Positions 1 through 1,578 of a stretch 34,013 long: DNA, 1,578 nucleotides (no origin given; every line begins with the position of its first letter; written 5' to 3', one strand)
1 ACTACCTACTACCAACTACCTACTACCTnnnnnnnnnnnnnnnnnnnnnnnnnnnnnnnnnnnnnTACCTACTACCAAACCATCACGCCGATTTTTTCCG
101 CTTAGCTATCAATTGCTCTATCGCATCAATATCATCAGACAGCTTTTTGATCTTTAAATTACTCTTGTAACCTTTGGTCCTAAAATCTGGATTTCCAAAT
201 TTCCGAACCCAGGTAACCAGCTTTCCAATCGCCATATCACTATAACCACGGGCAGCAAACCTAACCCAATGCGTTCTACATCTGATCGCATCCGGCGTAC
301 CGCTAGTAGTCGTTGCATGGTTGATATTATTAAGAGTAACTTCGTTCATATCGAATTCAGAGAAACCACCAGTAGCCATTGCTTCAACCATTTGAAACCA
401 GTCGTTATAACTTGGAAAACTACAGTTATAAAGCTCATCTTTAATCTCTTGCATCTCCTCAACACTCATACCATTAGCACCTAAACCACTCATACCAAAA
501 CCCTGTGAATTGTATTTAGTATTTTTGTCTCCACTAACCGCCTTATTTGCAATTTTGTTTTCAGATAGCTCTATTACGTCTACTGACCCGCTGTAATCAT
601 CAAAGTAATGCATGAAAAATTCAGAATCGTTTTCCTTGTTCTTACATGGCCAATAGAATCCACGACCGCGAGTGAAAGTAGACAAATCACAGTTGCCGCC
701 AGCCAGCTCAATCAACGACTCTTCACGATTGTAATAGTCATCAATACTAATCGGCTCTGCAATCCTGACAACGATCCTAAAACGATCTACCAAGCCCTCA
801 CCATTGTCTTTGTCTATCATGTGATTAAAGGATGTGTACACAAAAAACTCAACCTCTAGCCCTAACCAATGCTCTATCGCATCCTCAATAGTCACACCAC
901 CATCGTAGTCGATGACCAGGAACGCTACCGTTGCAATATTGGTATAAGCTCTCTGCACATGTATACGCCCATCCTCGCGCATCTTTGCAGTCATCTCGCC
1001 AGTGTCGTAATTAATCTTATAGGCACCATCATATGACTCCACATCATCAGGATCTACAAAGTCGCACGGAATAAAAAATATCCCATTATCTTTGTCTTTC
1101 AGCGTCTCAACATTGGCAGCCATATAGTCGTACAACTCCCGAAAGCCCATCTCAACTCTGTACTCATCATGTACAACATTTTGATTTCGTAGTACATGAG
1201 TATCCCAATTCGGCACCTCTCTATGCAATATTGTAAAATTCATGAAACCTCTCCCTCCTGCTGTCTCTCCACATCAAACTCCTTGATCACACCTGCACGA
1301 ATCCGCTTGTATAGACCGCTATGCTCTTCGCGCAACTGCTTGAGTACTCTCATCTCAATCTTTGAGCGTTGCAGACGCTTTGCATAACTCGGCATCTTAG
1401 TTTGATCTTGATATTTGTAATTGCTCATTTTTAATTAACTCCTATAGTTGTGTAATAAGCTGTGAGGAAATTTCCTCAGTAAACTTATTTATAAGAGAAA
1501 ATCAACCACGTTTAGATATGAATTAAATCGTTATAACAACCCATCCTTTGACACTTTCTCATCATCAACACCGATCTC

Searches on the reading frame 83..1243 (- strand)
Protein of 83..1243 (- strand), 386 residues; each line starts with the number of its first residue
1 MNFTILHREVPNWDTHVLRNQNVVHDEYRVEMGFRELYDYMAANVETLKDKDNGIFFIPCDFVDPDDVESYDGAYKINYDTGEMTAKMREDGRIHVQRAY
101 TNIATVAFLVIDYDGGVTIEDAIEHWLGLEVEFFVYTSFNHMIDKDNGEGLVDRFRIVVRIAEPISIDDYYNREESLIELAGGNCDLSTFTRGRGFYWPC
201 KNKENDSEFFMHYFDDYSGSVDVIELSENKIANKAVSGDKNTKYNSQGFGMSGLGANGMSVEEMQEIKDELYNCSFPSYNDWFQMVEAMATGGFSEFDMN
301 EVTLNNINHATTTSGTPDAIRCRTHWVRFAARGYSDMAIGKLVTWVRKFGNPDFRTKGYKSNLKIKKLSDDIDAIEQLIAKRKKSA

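Call 9: search_protein_families(library=pfam, proteins=[window:83-1243:-], max_evalue=0.01)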
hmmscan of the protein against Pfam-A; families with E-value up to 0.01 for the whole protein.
window:83-1243:- (386 aa): 0 families

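Call 51: search_dna_similar(query=window:83-1243:-, collection=phages, mode=protein, max_rows=12)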
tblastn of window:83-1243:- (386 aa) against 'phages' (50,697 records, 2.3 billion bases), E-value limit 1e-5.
No match.

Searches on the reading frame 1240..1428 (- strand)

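Call 37: search_protein_families(library=pfam, proteins=[window:1240-1428:-], max_evalue=0.01)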
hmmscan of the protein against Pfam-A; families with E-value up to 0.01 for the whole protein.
window:1240-1428:- (62 aa): 1 family
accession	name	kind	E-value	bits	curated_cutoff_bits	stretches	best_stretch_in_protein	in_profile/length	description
PF18059.6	Csd3_N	-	0.0057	17.3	27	1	14-61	9-54/83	Csd3 N-terminal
